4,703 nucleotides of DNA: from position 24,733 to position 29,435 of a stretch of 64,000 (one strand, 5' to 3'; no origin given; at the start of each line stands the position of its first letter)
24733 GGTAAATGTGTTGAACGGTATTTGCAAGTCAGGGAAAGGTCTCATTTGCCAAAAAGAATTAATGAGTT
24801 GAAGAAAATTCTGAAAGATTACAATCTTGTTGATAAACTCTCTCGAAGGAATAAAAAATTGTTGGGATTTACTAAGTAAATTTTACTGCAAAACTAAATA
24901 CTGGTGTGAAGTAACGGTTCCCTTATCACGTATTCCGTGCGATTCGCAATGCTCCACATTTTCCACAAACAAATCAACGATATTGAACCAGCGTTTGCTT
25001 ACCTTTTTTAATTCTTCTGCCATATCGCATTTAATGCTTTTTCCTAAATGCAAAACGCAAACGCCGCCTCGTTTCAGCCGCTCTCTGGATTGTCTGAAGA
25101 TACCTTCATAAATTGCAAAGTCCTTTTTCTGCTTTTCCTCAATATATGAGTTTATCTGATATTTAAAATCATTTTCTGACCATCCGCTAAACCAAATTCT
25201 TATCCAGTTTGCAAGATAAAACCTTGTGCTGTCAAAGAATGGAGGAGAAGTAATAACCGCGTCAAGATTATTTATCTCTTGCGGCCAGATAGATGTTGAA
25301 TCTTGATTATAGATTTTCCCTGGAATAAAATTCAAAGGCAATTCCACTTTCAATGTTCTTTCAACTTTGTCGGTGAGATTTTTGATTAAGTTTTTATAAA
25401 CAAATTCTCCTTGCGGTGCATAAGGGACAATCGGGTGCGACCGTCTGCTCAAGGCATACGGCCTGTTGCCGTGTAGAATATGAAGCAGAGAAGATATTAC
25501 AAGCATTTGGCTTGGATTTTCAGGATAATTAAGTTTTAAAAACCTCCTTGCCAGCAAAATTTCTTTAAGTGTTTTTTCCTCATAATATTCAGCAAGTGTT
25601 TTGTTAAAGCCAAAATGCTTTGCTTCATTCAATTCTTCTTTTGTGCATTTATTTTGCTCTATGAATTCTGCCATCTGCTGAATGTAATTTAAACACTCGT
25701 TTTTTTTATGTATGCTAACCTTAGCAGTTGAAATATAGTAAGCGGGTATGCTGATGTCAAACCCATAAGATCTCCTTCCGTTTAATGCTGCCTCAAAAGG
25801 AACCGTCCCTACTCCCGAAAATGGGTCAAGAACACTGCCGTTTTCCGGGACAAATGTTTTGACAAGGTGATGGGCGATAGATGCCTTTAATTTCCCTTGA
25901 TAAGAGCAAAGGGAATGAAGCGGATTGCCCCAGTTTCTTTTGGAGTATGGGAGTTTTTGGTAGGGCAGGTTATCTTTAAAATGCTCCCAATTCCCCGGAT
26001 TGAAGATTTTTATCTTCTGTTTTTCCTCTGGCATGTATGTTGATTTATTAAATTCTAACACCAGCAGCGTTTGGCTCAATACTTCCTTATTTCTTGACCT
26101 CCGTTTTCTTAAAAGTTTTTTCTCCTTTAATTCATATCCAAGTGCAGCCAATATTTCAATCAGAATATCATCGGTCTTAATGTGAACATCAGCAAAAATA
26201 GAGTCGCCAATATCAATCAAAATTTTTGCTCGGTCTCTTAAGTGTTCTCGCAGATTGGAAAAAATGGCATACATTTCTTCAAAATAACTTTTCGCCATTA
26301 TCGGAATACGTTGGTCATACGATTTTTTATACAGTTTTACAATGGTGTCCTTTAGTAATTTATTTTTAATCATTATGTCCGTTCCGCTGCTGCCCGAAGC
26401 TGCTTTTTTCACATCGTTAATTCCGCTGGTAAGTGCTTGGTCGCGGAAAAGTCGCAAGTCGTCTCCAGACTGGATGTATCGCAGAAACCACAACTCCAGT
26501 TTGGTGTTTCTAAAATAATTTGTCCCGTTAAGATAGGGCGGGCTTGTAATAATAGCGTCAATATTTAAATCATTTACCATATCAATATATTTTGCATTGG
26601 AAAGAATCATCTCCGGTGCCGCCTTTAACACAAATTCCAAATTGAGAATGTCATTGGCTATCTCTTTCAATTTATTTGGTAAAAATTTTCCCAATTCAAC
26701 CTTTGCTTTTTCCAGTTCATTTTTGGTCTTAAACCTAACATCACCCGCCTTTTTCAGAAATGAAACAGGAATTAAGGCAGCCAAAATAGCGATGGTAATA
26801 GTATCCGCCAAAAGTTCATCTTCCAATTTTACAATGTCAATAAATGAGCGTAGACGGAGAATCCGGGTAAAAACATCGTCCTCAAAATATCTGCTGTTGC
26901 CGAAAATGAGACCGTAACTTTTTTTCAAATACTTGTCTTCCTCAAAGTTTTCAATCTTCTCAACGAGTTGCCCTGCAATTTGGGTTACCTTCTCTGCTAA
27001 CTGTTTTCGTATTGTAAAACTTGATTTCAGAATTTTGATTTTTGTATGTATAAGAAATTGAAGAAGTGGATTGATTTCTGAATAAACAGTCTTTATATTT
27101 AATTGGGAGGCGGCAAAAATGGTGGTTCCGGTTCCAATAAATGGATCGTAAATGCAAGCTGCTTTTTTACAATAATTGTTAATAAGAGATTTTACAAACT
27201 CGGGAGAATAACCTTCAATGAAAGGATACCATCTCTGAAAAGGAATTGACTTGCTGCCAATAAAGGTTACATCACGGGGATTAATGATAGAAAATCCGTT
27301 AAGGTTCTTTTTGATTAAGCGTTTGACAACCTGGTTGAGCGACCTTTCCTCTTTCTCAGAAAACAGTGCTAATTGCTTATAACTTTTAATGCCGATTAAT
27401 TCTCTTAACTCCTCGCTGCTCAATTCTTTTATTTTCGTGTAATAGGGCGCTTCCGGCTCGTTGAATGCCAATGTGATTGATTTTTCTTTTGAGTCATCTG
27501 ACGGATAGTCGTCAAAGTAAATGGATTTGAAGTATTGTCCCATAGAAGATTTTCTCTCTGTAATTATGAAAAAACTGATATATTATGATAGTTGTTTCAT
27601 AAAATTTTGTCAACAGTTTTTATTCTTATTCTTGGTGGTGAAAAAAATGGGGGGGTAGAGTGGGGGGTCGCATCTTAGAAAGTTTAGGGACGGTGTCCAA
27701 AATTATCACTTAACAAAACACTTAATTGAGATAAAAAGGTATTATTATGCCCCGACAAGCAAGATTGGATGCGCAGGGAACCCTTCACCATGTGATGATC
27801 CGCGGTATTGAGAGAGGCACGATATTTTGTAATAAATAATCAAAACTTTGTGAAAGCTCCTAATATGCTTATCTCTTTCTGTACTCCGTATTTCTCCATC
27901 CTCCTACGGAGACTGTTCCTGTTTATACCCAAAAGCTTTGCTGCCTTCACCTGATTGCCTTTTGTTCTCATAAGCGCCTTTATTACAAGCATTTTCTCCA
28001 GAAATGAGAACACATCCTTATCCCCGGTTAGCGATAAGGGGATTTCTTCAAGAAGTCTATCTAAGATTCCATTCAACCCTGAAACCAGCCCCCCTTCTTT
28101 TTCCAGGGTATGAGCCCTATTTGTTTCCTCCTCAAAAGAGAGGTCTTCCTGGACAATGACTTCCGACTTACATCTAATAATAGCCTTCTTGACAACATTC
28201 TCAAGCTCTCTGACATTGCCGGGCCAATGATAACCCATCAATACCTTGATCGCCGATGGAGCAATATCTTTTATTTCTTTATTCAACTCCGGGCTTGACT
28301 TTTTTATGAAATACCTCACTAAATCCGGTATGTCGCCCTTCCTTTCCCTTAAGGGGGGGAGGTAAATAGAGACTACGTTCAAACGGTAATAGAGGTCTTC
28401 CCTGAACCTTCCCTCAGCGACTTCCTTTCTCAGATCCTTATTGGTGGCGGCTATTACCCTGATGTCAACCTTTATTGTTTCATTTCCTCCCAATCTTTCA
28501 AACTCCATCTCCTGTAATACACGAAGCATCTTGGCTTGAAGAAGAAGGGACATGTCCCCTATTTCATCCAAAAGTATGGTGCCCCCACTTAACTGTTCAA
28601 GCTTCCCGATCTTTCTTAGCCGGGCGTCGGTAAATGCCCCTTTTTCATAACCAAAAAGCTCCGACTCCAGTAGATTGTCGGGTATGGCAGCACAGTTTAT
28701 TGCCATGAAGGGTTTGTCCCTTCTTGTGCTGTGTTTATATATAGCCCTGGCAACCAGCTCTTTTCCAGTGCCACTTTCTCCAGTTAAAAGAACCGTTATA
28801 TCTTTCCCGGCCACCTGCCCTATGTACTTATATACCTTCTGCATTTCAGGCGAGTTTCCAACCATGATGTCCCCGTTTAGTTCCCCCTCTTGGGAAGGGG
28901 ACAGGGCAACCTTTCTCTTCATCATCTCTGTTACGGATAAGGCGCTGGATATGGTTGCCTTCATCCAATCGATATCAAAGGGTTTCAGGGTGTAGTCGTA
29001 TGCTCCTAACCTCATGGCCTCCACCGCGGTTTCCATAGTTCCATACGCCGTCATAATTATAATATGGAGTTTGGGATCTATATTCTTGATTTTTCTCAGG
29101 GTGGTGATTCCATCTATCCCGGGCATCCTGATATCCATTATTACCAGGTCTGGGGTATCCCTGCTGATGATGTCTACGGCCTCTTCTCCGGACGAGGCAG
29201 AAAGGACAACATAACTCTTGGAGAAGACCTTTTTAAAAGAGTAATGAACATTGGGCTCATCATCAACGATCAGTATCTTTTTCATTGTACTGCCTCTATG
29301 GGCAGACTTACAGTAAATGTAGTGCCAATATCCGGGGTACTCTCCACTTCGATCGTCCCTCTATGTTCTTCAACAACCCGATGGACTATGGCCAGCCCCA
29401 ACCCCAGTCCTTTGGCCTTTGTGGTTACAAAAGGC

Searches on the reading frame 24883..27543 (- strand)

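Call 12: search_protein_families(library=pfam, proteins=[window:24883-27543:-], max_evalue=0.00001)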
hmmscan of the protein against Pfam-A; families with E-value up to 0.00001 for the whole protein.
window:24883-27543:- (886 aa): 2 families
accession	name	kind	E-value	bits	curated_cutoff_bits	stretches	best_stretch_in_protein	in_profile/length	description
PF01555.25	N6_N4_Mtase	-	6.7e-23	82.2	26.7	2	328-603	1-217/221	DNA methylase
PF01170.24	UPF0020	-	5.5e-09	36.5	22.3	0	546-593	6-54/197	RMKL-like, methyltransferase domain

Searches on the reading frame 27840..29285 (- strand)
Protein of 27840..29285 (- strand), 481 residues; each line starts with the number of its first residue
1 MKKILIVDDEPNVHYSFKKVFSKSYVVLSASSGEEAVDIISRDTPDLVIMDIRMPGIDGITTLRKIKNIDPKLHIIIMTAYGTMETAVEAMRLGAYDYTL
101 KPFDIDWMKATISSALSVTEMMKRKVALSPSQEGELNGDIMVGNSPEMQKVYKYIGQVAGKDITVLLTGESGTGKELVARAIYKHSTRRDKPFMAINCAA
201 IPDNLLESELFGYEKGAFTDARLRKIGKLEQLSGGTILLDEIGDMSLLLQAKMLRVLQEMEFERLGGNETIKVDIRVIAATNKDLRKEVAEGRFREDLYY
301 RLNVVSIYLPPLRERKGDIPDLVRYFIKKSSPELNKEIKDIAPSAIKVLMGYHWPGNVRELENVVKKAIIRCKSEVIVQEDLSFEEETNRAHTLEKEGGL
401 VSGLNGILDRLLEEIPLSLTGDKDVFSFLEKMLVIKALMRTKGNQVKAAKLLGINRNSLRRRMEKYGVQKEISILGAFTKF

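Call 12: search_protein_families(library=pfam, proteins=[window:27840-29285:-], max_evalue=0.00001)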
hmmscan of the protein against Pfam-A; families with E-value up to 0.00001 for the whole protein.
window:27840-29285:- (481 aa): 6 families
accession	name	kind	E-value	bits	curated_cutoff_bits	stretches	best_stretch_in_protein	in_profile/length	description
PF00158.32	Sigma54_activat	-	1.8e-72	242.9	20.2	1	141-307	1-167/168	Sigma-54 interaction domain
PF00072.30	Response_reg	-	8.8e-30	103.6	30.2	1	4-112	1-110/111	Response regulator receiver domain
PF25601.1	AAA_lid_14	-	1.3e-25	89.4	27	1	313-393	1-81/87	AAA+ ATPase lid domain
PF14532.12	Sigma54_activ_2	-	4.4e-24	85.7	25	1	142-312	1-138/138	Sigma-54 interaction domain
PF02954.25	HTH_8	-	2.7e-14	53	22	1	429-466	5-42/42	Bacterial regulatory protein, Fis family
PF07728.20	AAA_5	-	2e-08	34.8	22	1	165-284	2-124/139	AAA domain (dynein-related subfamily)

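Call 54: search_protein_families(library=ncbifam, proteins=[window:27840-29285:-], max_evalue=0.00001)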
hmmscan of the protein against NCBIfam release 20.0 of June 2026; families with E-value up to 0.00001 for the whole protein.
window:27840-29285:- (481 aa): 110 families (the best 25 are shown)
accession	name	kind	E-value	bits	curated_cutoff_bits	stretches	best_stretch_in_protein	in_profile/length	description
TIGR01818.1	ntrC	equivalog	2.3e-148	494.8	558.6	1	4-464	1-461/463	nitrogen regulation protein NR(I)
NF008469.0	PRK11361.1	equivalog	2.2e-141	471.7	714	1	2-469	5-457/461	acetoacetate metabolism transcriptional regulator AtoC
TIGR02915.1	PEP_resp_reg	equivalog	5.1e-133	444.2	502.6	1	4-393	1-393/445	PEP-CTERM-box response regulator transcription factor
NF008176.1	PRK10923.1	equivalog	3.9e-125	418.1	620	1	3-468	5-468/469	nitrogen regulation protein NR(I)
NF007689.0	PRK10365.1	equivalog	7.2e-121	404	760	1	4-461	8-437/441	sigma-54-dependent response regulator transcription factor ZraR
TIGR01817.1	nifA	equivalog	1.3e-116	390.5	528.85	1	124-469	182-530/534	nif-specific transcriptional activator NifA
NF041946.1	LuxO_transreg_Vib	equivalog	2.1e-113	379.6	800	1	30-466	26-460/463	quorum-sensing sigma-54 dependent transcriptional regulator LuxO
NF051870.1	NAssimRespRegNtrX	equivalog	4.6e-108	362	600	1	1-468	1-452/452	nitrogen assimilation response regulator NtrX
NF049963.1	RespRegFlgRCampy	domain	8.7e-107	357.6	750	1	4-390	3-385/429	fla regulon two-component system response regulator FlgR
NF041552.1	TF_PrdR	equivalog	1.1e-104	350.9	795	1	137-467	265-577/577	sigma-54 dependent transcriptional regulator PrdR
NF050807.1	TransRegFlbDCaul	equivalog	6.4e-103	345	750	1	14-467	14-439/454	sigma-54-dependent transcriptional regulator FlbD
NF011695.0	PRK15115.1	equivalog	1.3e-102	343.9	763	1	3-379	8-375/445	two-component system response regulator GlrR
NF038308.1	RNA_repair_RtcR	equivalog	1e-97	328.2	650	1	81-473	120-523/530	RNA repair transcriptional activator RtcR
NF003451.0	PRK05022.1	equivalog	2.7e-97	326.6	476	1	111-469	158-511/512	nitric oxide reductase transcriptional regulator NorR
NF011958.0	PRK15429.1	equivalog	6.4e-87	292.8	830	1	141-378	381-618/692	formate hydrogenlyase transcriptional activator FlhA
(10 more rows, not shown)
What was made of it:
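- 27840..30952 (-): GAF histidine kinase (29282-30952) and NtrC-like sigma54 response regulator (27840-29285) at the distal end of the operon. They may belong to the same regulatory unit. Calls 12, 54.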
